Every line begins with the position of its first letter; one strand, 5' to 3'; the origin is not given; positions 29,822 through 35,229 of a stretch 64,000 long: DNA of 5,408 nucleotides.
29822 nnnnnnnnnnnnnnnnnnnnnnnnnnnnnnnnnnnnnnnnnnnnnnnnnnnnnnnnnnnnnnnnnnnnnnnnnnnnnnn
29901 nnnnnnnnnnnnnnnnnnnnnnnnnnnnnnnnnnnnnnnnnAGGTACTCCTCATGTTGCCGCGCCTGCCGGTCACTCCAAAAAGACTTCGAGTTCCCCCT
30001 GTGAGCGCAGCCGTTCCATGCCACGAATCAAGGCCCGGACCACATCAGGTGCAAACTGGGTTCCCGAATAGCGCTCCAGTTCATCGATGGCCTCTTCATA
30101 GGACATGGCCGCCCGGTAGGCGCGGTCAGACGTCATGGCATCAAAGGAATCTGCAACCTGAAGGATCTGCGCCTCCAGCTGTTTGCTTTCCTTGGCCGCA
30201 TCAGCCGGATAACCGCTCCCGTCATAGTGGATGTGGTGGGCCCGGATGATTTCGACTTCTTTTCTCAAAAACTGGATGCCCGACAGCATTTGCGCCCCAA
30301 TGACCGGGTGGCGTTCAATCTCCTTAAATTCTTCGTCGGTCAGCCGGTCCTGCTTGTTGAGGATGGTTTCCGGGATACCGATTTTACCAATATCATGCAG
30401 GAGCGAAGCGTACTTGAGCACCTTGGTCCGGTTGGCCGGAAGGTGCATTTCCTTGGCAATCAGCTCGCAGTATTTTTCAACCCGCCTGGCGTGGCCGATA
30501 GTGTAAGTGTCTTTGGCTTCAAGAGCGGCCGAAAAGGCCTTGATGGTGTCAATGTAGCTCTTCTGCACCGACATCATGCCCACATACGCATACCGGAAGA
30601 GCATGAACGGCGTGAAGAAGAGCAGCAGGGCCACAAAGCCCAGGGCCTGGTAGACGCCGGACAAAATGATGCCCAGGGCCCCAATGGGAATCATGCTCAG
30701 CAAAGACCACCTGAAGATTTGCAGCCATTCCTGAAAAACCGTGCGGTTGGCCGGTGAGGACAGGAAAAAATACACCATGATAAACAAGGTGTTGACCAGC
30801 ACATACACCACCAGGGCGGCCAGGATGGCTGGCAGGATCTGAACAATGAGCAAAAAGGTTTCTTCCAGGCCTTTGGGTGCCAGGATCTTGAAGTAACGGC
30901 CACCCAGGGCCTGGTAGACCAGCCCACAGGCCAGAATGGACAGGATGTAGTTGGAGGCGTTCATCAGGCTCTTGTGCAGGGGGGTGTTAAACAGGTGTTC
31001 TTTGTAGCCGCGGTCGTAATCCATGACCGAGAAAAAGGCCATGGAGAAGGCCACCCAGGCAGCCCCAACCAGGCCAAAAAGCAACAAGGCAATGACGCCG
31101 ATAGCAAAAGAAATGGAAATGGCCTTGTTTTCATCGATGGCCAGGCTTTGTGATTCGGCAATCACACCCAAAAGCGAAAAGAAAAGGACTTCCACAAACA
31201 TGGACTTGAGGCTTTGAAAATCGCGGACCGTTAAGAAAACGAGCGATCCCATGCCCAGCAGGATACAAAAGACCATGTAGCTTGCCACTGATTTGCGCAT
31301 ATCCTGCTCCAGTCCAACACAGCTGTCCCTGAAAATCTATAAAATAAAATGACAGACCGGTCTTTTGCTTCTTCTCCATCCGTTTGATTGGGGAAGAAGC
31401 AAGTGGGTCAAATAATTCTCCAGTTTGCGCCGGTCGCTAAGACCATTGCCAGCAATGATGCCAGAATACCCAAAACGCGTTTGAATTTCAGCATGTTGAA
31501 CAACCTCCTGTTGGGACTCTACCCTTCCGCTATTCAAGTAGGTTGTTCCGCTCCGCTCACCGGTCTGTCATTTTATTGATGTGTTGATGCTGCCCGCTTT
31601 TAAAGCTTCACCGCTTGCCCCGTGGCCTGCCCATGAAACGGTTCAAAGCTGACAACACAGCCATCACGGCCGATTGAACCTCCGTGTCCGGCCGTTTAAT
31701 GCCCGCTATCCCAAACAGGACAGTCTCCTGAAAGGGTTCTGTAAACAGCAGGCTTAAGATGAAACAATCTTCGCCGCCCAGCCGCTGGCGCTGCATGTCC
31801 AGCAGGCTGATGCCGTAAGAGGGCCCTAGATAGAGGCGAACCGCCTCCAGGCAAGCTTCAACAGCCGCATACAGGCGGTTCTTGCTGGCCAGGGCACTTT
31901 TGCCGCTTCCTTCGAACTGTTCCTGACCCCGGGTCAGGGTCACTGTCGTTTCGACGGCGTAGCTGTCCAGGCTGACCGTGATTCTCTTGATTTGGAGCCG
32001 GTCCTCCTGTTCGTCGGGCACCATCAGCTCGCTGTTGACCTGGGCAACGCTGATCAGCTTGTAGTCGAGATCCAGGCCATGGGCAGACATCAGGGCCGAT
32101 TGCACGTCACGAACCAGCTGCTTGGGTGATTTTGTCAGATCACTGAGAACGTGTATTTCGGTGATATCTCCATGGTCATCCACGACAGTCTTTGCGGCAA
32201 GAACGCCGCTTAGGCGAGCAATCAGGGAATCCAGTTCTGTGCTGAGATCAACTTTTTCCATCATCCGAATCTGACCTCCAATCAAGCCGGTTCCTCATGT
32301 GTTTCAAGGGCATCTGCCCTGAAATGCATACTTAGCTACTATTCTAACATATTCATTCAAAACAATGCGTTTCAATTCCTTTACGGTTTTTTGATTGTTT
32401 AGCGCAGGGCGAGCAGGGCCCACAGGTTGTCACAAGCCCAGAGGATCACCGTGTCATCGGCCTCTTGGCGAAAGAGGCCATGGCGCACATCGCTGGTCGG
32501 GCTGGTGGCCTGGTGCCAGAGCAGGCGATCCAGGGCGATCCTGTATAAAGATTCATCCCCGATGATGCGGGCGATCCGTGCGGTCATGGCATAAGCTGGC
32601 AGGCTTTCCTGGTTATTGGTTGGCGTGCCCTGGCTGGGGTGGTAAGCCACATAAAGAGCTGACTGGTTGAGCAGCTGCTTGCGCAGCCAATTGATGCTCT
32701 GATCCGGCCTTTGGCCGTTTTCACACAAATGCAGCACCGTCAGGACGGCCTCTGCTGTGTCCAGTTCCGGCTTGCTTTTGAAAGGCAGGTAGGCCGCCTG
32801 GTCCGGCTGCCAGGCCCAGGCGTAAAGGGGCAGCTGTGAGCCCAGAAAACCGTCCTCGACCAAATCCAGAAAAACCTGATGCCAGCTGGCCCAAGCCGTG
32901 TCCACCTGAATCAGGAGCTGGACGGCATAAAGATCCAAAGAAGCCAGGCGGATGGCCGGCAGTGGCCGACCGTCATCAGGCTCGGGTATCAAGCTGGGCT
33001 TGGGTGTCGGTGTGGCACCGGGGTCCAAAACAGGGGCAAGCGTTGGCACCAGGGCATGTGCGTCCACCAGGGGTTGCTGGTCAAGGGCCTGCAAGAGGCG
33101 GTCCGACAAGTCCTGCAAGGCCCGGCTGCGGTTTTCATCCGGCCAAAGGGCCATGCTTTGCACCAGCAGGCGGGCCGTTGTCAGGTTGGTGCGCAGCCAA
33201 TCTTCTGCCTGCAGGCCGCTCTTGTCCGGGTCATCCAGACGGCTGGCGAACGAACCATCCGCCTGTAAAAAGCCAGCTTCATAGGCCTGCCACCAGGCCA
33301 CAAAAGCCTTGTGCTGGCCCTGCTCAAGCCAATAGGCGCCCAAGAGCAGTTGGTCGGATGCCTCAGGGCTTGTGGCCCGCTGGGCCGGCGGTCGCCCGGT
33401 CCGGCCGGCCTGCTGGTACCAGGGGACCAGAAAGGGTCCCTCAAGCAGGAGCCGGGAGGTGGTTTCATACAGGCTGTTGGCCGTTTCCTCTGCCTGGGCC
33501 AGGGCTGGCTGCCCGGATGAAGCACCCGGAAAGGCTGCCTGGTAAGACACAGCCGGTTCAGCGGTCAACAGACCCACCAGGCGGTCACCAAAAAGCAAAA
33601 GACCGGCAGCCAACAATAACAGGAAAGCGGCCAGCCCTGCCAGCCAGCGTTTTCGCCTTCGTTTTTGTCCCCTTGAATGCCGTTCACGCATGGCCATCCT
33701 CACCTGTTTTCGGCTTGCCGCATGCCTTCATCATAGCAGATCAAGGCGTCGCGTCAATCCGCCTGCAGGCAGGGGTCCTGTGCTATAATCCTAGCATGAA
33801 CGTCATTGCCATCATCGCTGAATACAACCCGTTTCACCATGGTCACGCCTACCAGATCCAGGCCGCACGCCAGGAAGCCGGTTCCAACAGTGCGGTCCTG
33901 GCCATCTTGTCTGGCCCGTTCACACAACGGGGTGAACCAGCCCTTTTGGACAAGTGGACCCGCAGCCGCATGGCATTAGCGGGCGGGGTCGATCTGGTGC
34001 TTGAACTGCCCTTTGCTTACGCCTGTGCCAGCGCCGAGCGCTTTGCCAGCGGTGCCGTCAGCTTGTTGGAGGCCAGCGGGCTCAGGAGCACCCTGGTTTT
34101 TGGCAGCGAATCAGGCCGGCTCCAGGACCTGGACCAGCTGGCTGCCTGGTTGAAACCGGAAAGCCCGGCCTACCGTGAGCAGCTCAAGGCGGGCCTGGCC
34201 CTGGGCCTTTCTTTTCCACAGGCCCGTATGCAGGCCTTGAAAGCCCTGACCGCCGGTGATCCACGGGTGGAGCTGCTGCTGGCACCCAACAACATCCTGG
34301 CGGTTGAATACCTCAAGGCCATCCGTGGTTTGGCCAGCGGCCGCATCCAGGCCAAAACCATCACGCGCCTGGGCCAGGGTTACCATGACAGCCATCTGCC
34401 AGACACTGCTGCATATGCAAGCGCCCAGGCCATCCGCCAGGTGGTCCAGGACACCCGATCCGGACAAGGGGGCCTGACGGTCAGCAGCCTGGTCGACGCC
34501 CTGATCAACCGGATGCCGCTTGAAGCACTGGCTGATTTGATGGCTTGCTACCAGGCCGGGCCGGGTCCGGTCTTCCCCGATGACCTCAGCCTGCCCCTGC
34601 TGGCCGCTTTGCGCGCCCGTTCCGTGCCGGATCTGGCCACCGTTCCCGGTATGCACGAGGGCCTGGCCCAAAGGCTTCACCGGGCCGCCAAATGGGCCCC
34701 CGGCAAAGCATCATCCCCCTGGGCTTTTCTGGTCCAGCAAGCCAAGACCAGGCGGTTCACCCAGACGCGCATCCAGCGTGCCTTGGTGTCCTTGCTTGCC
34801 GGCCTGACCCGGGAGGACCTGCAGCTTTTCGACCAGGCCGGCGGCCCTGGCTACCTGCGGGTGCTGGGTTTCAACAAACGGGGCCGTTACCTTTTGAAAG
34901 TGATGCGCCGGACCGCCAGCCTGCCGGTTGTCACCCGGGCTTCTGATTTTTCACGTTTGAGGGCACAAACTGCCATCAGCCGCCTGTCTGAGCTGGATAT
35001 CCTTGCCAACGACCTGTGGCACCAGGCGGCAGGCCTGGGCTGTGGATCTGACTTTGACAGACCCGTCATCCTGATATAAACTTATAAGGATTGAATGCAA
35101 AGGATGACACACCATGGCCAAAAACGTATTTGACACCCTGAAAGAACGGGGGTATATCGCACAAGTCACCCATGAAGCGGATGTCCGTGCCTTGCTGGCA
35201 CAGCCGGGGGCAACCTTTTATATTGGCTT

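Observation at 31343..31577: Perfect 19-bp inverted repeats enclose a 197-bp cassette with a 28-codon hydrophobic ORF, 43 bp upstream of an HD-GYP phosphodiesterase gene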

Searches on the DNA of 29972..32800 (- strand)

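Call 10: search_rna_families(source=window, start=30500, end=32800, threshold=evalue, max_evalue=1)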
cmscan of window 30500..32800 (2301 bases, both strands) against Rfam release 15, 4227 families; matches with E-value up to 1: 1.
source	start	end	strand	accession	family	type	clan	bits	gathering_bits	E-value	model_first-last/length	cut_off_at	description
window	30748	30822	+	RF01189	sn1502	Gene; snRNA; snoRNA; CD-box;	-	20.9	60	0.36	1-87/87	no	Small nucleolar RNA sn1502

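Call 85: search_rna_families(sources=[L009, L028, L014, L012], threshold=evalue, max_evalue=1)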
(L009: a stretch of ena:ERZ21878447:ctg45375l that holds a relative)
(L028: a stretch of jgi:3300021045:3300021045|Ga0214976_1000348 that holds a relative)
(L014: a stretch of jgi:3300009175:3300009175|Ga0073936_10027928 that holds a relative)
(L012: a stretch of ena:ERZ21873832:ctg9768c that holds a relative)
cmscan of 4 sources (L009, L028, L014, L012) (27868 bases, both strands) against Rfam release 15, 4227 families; matches with E-value up to 1: 1.
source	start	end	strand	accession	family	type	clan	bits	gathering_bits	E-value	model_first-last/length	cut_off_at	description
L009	4438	4549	-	RF01394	isrK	Gene; sRNA;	-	24.9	50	0.13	1-77/77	no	isrK Hfq binding RNA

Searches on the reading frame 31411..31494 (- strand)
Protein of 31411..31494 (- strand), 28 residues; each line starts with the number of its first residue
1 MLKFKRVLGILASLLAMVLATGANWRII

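Call 31: search_protein_families(library=ncbifam, proteins=[window:31411-31494:-], max_evalue=1)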
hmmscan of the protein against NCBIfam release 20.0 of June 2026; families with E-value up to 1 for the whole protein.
seq(28 aa): 0 families

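Call 32: search_protein_families(library=pfam, proteins=[window:31411-31494:-], max_evalue=10)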
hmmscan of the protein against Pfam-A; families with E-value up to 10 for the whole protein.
seq(28 aa): 0 families

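Call 57: search_protein_families(library=padloc, proteins=[window:31411-31494:-], max_evalue=0.1)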
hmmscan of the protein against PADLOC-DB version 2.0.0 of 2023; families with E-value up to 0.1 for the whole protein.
seq(28 aa): 0 families

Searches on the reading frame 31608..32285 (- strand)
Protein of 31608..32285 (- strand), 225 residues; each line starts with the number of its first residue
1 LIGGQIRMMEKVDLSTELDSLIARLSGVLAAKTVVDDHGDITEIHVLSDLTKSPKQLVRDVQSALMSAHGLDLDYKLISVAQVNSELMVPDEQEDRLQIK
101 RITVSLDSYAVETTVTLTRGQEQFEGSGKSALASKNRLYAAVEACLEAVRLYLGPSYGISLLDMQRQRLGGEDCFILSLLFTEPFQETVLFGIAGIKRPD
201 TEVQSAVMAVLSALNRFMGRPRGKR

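Call 8: search_protein_families(library=pfam, proteins=[window:31608-32285:-])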
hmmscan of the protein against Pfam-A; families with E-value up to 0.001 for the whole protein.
window:31608-32285:- (225 aa): 0 families

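Call 31: search_protein_families(library=ncbifam, proteins=[window:31608-32285:-], max_evalue=1)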
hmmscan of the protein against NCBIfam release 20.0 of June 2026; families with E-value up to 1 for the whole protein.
window:31608-32285:- (225 aa): 0 families

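Call 32: search_protein_families(library=pfam, proteins=[window:31608-32285:-], max_evalue=10)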
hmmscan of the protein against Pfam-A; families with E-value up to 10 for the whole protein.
window:31608-32285:- (225 aa): 0 families

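Call 55: search_solved_structures(query=window:31608-32264:-, max_evalue=10)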
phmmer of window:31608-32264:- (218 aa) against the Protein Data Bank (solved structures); distinct sequences matched with E-value up to 10: 0.

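Call 57: search_protein_families(library=padloc, proteins=[window:31608-32264:-], max_evalue=0.1)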
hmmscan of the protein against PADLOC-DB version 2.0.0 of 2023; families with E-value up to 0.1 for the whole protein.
window:31608-32264:- (218 aa): 0 families

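Call 58: find_homologous_proteins(query=window:31608-32264:-, max_evalue=0.00001)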
Query window:31608-32264:- (218 aa): 286 proteins with E <= 0.00001 among 678 candidates; the best 120 are listed.
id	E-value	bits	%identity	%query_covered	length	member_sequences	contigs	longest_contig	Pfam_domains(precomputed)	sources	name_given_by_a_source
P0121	6.2e-133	459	100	100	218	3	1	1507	-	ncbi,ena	-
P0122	1.2e-84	301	64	98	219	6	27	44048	-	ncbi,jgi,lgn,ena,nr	ncbi:MAG: hypothetical protein GXY22_06190 [Clostridiaceae bacterium]|jgi:hypothetical protein|nr:hy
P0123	6.1e-82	292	64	99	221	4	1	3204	-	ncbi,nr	ncbi:MAG: hypothetical protein SCM11_19750 [Bacillota bacterium]|nr:hypothetical protein [Bacillota 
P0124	9.7e-82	292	65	99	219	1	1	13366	-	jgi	jgi:hypothetical protein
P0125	2.5e-81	290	63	100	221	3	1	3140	-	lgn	-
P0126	1.0e-80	288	63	98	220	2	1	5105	-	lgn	-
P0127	3.3e-78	280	60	99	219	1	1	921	-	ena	-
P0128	1.9e-77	278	61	99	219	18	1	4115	-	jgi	-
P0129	2.6e-75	271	60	99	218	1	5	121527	-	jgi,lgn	jgi:hypothetical protein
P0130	3.4e-75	270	60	99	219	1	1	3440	-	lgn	-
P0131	1.0e-74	269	58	99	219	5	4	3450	-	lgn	-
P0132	3.3e-74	267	58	99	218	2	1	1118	-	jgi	jgi:hypothetical protein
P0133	5.7e-74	266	59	99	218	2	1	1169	-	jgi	-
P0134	1.3e-73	265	57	99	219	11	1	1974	-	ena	-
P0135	2.0e-73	264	58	99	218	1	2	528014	-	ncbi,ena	-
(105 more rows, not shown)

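Call 66: predict_structure(alignment_id=A3)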
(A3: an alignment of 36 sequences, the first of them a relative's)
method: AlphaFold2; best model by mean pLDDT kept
length: 218 residues; sequences in the alignment: 36
mean_pLDDT: 92.1   pTM: 0.65
mean pLDDT of the five models: 92.1, 91.1, 90.6, 90.4, 90.4
residues with pLDDT >= 90: 182; 70-90: 20; 50-70: 15; < 50: 1
segments of 3 or more residues with pLDDT < 50: none
pLDDT, mean of each block of 10 residues (from residue 1): 77 96 96 96 97 98 96 90 67 96 96 96 88 98 96 98 97 96 97 96 94 60
secondary structure, 60 per line:
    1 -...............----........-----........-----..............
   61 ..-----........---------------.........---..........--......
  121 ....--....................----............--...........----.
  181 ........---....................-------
elements in order: H2-16 E21-28 E34-41 H47-62 E71-75 E91-99 E103-112 E115-124 H127-146 E151-162 E165-175 E180-188 H192-211

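Call 68: fold_search(model_id=the predicted structure, library=pdb)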
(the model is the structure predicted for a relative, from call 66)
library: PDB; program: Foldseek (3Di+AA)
matches with E <= 10: 1726; with E <= 0.001: 9
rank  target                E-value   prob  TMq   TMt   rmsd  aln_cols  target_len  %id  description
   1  3hps_B                3.8e-07  1.00  0.38  0.16  11.3       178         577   18  Crystal structure of Mycobacterium tuberculosis LeuA complexed with ketoisocaproate (KIC) (released 2010-05-19)
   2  3fig_B                4.1e-07  1.00  0.39  0.16  11.1       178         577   18  Crystal Structure of Leucine-bound LeuA from Mycobacterium tuberculosis (released 2008-12-23)
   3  1sr9_B                9.8e-07  1.00  0.38  0.16  11.6       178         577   18  Crystal Structure of LeuA from Mycobacterium tuberculosis (released 2004-05-18)
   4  1sr9_A                2.7e-06  1.00  0.38  0.16  13.4       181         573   16  Crystal Structure of LeuA from Mycobacterium tuberculosis (released 2004-05-18)
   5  3hps_A                4.5e-06  1.00  0.39  0.16  13.2       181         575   16  Crystal structure of Mycobacterium tuberculosis LeuA complexed with ketoisocaproate (KIC) (released 2010-05-19)
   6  7vg2_A                8.6e-05  0.99  0.22  0.07  21.7       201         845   13  Cryo-EM structure of Arabidopsis DCL3 in complex with a 40-bp RNA (released 2021-10-27)
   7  7zpk_C                1.1e-04  0.92  0.21  0.20  30.6       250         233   16  Mammalian Dicer in the "pre-dicing state" with pre-miR-15a substrate and TARBP2 subunit (released 2022-11-16)
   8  7vg3_A                3.0e-04  0.95  0.19  0.06  22.7       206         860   12  Cryo-EM structure of Arabidopsis DCL3 in complex with a 30-bp RNA (released 2021-10-27)
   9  8dfv_K                5.6e-04  0.91  0.18  0.16  17.3       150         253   12  Structural Basis of MicroRNA Biogenesis by Dicer-1 and Its Partner Protein Loqs-PB - complex IIa (released 2022-11-16)
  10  5n8l_MODEL_1_A        1.1e-03  0.85  0.19  0.25  16.8       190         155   10  Structure of TRBP dsRBD 1 and 2 in complex with a 19 bp siRNA (Complex B) (released 2018-02-21)
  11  7v6c_B                2.3e-03  0.47  0.15  0.13  15.3       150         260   13  Structure of the Dicer-2-R2D2 heterodimer bound to small RNA duplex (released 2022-03-23)
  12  2xb3                  2.5e-03  0.97  0.20  0.27  12.2       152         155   12  The Structure of Cyanobacterial PsbP (released 2010-08-25)
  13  8dg5_K                2.8e-03  0.80  0.17  0.15  16.6       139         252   12  Structural Basis of MicroRNA Biogenesis by Dicer-1 and Its Partner Protein Loqs-PB - complex IIb (released 2022-11-16)
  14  5ztm_A                3.7e-03  0.87  0.20  0.25  17.5       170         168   10  Crystal structure of MLE dsRBDs in complex with roX2 (R2H1) (released 2019-03-06)
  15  5loc_A                3.9e-03  0.95  0.23  0.17  18.1       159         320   10  Crystal structure of the engineered D-Amino Acid Dehydrogenase (DAADH) (released 2017-08-16)
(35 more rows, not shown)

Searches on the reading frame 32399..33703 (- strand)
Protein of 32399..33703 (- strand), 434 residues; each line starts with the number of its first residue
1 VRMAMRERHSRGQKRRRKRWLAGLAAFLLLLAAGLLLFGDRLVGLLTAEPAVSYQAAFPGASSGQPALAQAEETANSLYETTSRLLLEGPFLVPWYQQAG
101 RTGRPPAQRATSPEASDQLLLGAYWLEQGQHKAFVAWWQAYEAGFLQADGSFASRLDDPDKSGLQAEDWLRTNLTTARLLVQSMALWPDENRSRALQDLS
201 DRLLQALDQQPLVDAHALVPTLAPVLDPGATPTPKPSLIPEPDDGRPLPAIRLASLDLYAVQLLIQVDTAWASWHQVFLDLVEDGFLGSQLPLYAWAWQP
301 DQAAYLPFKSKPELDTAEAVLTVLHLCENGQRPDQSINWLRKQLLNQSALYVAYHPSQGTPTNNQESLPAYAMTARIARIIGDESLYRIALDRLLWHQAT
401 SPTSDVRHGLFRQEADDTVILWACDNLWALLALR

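Call 8: search_protein_families(library=pfam, proteins=[window:32399-33703:-])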
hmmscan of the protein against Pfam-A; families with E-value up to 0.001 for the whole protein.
window:32399-33703:- (434 aa): 0 families

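Call 31: search_protein_families(library=ncbifam, proteins=[window:32399-33703:-], max_evalue=1)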
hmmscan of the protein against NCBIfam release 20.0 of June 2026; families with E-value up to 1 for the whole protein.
window:32399-33703:- (434 aa): 0 families

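Call 32: search_protein_families(library=pfam, proteins=[window:32399-33703:-], max_evalue=10)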
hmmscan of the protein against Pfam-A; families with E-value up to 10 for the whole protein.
window:32399-33703:- (434 aa): 1 family
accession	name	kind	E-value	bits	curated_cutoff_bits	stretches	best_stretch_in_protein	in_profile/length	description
PF14881.12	Tubulin_3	-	0.04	14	30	1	258-327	74-142/180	Tubulin domain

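Call 56: search_solved_structures(query=window:32399-33703:-, max_evalue=10)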
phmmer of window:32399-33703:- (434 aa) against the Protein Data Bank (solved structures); distinct sequences matched with E-value up to 10: 8.
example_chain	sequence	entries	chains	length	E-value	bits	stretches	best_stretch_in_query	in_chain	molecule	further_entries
3ren_A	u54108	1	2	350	2.4e-18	69.2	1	252-433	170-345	Glycosyl hydrolase, family 8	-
6b67_A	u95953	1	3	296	0.5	12.1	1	377-431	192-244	Protein phosphatase 1A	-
4raf_A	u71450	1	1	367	0.69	11.7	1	377-431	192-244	Protein phosphatase 1A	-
4ra2_A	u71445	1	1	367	0.7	11.7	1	377-431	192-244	Protein phosphatase 1A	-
4rag_A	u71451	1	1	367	0.7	11.7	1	377-431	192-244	Protein phosphatase 1A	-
1a6q_A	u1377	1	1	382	0.74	11.6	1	377-431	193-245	PHOSPHATASE 2C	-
3fxj_A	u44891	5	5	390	0.76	11.5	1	377-431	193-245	Protein phosphatase 1A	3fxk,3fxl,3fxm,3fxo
1lki_A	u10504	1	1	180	1.5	10.6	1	318-396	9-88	LEUKEMIA INHIBITORY FACTOR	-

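Call 57: search_protein_families(library=padloc, proteins=[window:32399-33703:-], max_evalue=0.1)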
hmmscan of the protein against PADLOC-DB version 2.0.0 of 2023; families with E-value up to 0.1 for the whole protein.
window:32399-33703:- (434 aa): 0 families

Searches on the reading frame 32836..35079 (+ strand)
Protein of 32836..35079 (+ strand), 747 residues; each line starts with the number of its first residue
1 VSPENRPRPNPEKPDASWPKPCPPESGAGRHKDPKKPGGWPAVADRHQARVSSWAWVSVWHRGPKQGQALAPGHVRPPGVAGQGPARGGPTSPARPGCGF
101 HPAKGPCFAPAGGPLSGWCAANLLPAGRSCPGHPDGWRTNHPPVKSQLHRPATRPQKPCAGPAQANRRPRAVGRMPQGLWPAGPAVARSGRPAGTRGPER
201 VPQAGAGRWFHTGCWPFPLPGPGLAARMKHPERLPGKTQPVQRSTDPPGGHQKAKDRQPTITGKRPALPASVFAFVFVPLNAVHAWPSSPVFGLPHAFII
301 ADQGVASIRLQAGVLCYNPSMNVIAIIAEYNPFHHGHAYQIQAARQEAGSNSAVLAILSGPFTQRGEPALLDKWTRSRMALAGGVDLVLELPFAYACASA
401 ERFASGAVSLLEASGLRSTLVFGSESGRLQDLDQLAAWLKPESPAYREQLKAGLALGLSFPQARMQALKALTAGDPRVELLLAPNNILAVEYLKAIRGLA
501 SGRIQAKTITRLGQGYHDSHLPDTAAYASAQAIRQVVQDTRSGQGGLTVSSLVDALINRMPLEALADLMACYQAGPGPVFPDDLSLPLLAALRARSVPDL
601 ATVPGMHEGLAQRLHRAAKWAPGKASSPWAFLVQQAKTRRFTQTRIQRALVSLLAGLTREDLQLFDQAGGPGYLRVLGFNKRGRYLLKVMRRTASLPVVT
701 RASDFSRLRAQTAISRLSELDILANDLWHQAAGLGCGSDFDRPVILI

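Call 8: search_protein_families(library=pfam, proteins=[window:32836-35079:+])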
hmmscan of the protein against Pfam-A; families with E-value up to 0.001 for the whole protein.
window:32836-35079:+ (747 aa): 1 family
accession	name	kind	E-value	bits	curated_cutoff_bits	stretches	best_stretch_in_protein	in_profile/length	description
PF05636.17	HIGH_NTase1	-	7.9e-113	378.2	27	1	321-729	1-387/402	HIGH Nucleotidyl Transferase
